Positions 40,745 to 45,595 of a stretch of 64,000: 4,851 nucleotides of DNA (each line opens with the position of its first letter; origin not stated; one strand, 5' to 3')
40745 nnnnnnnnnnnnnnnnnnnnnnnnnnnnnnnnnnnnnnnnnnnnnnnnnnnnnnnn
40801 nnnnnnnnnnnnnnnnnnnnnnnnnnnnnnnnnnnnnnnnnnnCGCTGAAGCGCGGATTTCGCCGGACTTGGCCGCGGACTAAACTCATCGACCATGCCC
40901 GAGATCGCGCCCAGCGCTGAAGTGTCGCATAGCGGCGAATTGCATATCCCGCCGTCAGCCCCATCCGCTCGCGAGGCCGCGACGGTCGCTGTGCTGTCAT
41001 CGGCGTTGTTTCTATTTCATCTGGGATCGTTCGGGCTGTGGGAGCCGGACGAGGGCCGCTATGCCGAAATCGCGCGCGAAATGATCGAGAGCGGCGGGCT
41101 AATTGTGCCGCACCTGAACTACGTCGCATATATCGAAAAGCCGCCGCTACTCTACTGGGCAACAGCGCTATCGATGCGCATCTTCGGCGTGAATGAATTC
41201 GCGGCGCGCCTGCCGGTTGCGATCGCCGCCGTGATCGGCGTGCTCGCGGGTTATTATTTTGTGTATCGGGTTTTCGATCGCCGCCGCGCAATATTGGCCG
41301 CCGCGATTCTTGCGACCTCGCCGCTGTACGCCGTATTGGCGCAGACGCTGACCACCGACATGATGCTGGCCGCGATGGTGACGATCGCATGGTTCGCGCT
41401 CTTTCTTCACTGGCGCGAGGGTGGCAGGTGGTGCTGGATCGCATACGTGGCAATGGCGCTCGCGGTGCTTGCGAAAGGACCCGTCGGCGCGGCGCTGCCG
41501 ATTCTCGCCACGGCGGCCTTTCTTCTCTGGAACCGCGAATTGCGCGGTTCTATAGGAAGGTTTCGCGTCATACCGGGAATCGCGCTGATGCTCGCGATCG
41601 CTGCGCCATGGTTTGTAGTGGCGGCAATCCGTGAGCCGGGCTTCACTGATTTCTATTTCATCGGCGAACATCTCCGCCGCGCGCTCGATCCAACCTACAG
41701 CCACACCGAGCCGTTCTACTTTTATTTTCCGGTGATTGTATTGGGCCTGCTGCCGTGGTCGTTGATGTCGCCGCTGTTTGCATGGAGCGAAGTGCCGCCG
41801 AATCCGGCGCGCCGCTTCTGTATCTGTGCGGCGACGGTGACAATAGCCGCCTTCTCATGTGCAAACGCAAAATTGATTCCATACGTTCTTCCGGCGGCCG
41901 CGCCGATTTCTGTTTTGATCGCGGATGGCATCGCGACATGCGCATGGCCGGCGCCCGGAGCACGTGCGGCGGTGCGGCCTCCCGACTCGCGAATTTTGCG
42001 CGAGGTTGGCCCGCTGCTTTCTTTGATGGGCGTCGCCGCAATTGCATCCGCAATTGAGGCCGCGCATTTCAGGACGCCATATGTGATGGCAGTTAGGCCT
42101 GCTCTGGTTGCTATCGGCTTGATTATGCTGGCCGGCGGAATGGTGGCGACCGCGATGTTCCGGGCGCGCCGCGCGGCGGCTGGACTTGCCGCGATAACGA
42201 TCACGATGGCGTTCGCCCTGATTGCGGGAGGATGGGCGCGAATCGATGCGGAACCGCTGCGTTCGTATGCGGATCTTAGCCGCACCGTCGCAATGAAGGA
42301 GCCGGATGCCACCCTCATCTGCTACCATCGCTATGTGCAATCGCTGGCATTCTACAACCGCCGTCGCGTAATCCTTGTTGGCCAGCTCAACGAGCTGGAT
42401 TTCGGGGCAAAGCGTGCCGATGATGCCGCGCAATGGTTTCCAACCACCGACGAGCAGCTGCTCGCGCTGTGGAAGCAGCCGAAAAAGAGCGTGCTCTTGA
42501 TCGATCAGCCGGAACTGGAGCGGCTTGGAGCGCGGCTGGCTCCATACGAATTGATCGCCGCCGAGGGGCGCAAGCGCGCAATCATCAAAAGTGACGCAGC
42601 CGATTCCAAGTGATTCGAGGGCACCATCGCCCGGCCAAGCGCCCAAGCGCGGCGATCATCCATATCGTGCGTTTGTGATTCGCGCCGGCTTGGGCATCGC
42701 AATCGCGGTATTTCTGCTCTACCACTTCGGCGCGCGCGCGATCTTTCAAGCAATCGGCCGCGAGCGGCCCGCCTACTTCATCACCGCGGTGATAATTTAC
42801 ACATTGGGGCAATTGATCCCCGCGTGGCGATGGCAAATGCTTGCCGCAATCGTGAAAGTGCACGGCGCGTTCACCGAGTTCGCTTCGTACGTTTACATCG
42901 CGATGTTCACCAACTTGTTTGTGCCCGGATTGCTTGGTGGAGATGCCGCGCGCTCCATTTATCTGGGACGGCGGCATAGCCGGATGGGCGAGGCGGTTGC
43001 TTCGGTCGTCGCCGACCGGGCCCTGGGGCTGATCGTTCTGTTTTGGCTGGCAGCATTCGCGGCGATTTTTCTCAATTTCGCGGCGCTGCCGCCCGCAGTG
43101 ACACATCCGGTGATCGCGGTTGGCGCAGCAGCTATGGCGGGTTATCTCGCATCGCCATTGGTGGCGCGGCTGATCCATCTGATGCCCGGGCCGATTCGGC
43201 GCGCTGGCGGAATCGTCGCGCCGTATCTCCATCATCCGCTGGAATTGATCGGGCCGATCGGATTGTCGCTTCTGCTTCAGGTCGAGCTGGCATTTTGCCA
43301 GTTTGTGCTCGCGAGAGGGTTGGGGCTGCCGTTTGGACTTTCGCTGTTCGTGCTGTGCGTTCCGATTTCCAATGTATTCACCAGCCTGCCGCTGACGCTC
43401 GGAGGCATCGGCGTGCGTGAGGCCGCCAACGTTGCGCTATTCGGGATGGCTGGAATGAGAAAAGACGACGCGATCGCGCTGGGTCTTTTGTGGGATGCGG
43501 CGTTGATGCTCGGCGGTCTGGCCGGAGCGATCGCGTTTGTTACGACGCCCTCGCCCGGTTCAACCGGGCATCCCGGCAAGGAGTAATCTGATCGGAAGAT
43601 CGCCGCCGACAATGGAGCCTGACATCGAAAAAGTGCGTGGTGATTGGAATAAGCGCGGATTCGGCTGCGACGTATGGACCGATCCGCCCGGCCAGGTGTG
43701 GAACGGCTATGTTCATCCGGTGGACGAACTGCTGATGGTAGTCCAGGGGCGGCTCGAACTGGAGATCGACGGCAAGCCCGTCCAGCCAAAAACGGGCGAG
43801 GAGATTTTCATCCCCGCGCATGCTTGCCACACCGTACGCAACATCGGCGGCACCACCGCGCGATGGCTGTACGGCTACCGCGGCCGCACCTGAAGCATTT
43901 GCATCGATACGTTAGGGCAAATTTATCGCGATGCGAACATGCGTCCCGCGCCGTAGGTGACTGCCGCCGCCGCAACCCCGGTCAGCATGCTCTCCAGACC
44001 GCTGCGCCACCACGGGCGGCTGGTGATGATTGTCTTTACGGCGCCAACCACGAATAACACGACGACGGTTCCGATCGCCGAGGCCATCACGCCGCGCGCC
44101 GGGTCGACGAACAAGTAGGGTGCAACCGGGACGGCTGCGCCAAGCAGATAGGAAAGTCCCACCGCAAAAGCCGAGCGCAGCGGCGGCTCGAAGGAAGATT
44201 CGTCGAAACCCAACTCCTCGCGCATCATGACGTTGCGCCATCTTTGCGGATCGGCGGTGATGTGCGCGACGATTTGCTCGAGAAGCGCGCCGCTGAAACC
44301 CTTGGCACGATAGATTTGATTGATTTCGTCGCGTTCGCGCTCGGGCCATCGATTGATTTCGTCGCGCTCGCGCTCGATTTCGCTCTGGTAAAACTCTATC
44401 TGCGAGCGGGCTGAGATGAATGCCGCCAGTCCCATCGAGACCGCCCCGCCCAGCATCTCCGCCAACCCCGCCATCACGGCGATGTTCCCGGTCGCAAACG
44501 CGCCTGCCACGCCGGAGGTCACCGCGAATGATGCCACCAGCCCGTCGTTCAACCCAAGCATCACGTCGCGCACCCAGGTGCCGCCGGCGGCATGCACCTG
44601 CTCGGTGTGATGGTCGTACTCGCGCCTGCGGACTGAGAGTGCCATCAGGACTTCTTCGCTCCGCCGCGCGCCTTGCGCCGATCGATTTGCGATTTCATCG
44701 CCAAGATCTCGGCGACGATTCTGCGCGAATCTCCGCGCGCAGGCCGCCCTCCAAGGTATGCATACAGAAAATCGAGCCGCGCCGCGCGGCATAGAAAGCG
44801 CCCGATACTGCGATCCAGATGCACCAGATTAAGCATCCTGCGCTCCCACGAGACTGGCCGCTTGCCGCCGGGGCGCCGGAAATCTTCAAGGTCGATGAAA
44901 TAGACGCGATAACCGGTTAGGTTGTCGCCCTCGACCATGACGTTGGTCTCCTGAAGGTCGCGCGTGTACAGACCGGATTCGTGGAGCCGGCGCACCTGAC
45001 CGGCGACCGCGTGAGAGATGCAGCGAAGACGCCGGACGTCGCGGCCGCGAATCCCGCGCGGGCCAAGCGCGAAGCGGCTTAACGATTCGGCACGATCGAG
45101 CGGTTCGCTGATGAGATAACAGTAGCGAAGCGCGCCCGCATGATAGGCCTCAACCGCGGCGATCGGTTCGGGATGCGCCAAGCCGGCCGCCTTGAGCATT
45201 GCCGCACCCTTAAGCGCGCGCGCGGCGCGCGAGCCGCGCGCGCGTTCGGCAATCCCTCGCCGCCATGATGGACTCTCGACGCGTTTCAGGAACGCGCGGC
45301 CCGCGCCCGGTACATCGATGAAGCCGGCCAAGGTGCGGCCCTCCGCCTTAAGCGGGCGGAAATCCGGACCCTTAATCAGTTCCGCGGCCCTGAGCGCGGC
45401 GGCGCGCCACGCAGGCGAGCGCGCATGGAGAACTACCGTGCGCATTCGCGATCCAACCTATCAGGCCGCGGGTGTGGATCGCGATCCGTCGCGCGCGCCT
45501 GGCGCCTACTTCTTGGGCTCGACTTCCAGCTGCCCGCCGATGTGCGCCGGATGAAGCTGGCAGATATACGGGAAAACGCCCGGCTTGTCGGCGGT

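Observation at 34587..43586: Three tandem TMTC-like (DUF1736 + TPR) paralogs followed by a PMT/ArnT-family GT39 and a flippase-like protein: candidate protein O-glycosylation cluster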

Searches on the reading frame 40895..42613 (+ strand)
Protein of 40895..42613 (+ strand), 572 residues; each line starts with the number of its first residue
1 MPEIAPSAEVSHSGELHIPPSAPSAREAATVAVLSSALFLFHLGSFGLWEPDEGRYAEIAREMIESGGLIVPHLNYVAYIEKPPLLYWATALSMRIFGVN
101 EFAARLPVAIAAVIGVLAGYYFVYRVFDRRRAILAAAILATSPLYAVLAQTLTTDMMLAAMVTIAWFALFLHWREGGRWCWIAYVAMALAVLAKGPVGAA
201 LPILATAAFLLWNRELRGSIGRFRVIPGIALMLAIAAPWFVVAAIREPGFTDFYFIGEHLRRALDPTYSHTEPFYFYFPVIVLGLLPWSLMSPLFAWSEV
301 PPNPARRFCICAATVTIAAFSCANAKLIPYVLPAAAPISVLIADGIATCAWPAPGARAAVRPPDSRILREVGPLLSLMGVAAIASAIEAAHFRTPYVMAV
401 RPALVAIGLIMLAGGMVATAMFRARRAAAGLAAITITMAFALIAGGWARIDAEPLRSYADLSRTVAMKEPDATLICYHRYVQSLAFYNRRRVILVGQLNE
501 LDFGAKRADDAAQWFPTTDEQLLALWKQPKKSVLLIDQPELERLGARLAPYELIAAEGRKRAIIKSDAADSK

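Call 3: search_protein_families(library=pfam, proteins=[window:40895-42613:+], max_evalue=0.01)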
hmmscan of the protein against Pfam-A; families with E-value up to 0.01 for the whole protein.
window:40895-42613:+ (572 aa): 3 families
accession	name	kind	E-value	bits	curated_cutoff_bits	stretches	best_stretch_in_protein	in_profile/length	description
PF13231.12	PMT_2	-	7.9e-22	78.6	26.1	1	82-240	2-158/160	Dolichyl-phosphate-mannose-protein mannosyltransferase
PF02366.24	PMT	-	9e-19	68.4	22.7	1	36-254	13-245/245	Dolichyl-phosphate-mannose-protein mannosyltransferase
PF18583.6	Arnt_C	-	1.4e-13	50.9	26.5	1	469-563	10-101/103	Aminoarabinose transferase C-terminal domain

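Call 4: search_protein_families(library=ncbifam, proteins=[window:40895-42613:+], max_evalue=0.01)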
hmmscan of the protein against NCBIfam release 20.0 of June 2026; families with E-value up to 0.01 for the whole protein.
window:40895-42613:+ (572 aa): 2 families
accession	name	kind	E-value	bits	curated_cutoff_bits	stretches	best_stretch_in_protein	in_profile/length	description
NF009784.2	PRK13279.1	equivalog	7.1e-60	203.1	567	1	27-519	6-501/539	lipid IV(A) 4-amino-4-deoxy-L-arabinosyltransferase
TIGR03663.1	TIGR03663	subfamily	5e-10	39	126.25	1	30-195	6-164/435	flippase activity-associated protein Agl23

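Call 16: search_solved_structures(query=window:40895-42610:+, max_evalue=0.01)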
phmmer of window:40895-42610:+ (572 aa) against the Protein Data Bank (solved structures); distinct sequences matched with E-value up to 0.01: 1.
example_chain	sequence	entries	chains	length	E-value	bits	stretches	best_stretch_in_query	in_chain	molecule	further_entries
5ezm_A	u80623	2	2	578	1.5e-46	162.6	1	39-558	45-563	4-amino-4-deoxy-L-arabinose transferase or related glycosyltransferases of PMT family | 4-amino-4-deoxy-L-arabinose (L-Ara4N) transferase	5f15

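Call 58: find_related_loci(query=window:40895-42610:+, collection=metagenome_contigs, flank=10000)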
Query window:40895-42610:+ (572 aa) in metagenome_contigs; peptide patterns used: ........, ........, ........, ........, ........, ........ (x = any residue, [..] = any of these).
177 stretches matched a pattern; 101 encode a relative of the query (tblastn E <= 1e-3); the best 80 are kept; 80 distinct loci.
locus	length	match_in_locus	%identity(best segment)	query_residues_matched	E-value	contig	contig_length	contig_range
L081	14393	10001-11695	62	3-567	0e+0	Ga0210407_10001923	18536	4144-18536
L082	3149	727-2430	63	3-567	0e+0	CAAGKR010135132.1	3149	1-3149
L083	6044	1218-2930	63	6-567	0e+0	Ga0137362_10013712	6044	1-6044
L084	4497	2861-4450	65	38-567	0e+0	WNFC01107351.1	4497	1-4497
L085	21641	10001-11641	64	21-567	0e+0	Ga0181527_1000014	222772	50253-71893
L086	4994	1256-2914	63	20-572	0e+0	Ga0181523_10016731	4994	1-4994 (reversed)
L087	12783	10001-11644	64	20-567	0e+0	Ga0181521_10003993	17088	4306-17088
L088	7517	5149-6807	63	20-572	0e+0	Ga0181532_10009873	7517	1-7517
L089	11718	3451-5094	63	20-567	0e+0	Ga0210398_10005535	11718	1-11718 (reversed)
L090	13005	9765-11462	63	8-567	0e+0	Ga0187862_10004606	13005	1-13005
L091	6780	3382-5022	63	21-567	0e+0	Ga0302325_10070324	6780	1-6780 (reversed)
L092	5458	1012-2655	64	21-567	0e+0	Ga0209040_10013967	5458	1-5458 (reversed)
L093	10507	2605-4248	63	20-567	0e+0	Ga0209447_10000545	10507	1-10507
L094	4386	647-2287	63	21-567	0e+0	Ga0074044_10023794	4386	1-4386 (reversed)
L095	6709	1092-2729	62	23-567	0e+0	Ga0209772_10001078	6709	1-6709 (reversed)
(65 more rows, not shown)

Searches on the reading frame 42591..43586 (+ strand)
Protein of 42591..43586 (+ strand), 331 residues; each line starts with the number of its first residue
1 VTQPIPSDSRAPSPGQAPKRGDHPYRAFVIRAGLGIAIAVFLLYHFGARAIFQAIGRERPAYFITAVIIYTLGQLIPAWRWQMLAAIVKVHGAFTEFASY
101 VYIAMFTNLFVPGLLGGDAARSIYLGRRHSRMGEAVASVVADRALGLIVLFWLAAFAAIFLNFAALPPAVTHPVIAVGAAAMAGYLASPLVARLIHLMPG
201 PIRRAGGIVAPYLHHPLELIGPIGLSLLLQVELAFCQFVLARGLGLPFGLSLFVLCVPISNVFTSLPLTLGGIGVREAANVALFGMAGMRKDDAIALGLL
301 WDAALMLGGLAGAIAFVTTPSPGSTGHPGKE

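Call 3: search_protein_families(library=pfam, proteins=[window:42591-43586:+], max_evalue=0.01)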
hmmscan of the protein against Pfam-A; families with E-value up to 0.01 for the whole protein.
window:42591-43586:+ (331 aa): 1 family
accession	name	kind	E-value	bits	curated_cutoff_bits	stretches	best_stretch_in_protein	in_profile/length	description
PF03706.18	LPG_synthase_TM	-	8.3e-33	114.6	33.4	1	29-305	2-294/302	Lysylphosphatidylglycerol synthase TM region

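Call 4: search_protein_families(library=ncbifam, proteins=[window:42591-43586:+], max_evalue=0.01)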
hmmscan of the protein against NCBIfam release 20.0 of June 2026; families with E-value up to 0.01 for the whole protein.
window:42591-43586:+ (331 aa): 2 families
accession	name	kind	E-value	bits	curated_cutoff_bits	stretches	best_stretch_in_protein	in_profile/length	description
TIGR00374.1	TIGR00374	subfamily_domain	1.3e-15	57.7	43.2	1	37-161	6-130/323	flippase-like domain-containing protein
TIGR03476.1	HpnL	subfamily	0.00082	18.8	195.65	0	29-182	6-157/318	putative membrane protein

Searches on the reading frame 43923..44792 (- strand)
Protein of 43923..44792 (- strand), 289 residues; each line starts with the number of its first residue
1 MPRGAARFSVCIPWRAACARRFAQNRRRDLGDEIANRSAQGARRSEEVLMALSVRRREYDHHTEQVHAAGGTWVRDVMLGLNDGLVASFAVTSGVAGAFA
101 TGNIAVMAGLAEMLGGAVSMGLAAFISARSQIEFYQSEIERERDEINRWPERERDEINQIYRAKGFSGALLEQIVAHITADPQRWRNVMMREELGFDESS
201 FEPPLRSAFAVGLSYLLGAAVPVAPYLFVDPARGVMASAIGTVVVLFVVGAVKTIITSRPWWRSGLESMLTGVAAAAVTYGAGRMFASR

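Call 13: search_protein_families(library=pfam, proteins=[window:43923-44792:-], max_evalue=0.001)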
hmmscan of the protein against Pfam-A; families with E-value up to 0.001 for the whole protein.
window:43923-44792:- (289 aa): 1 family
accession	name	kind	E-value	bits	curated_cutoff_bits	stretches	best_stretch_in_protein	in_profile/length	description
PF01988.24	VIT1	-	7.4e-66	222.5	28.1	1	74-284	1-214/214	VIT family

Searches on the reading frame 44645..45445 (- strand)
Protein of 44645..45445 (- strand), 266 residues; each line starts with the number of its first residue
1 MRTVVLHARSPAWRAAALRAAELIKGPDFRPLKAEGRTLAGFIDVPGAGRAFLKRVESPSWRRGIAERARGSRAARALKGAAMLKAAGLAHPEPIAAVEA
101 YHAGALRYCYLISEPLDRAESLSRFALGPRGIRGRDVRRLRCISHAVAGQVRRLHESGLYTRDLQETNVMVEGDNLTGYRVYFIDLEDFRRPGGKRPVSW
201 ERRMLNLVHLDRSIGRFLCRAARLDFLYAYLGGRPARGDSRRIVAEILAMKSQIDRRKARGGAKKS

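Call 13: search_protein_families(library=pfam, proteins=[window:44645-45445:-], max_evalue=0.001)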
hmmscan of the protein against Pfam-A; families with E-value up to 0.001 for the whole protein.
window:44645-45445:- (266 aa): 1 family
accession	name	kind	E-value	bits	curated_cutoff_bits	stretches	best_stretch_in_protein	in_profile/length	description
PF06293.20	Kdo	-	1.2e-09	38.4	21.3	1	74-213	58-189/207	Lipopolysaccharide kinase (Kdo/WaaP) family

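Call 53: search_protein_families(library=ncbifam, proteins=[window:44645-45445:-], max_evalue=0.00001)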
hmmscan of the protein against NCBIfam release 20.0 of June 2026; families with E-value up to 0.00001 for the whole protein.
window:44645-45445:- (266 aa): 1 family
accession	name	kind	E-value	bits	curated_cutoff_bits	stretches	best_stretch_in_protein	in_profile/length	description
NF002475.0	PRK01723.1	equivalog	6.6e-09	35.1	142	1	70-223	84-220/241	3-deoxy-D-manno-octulosonic acid kinase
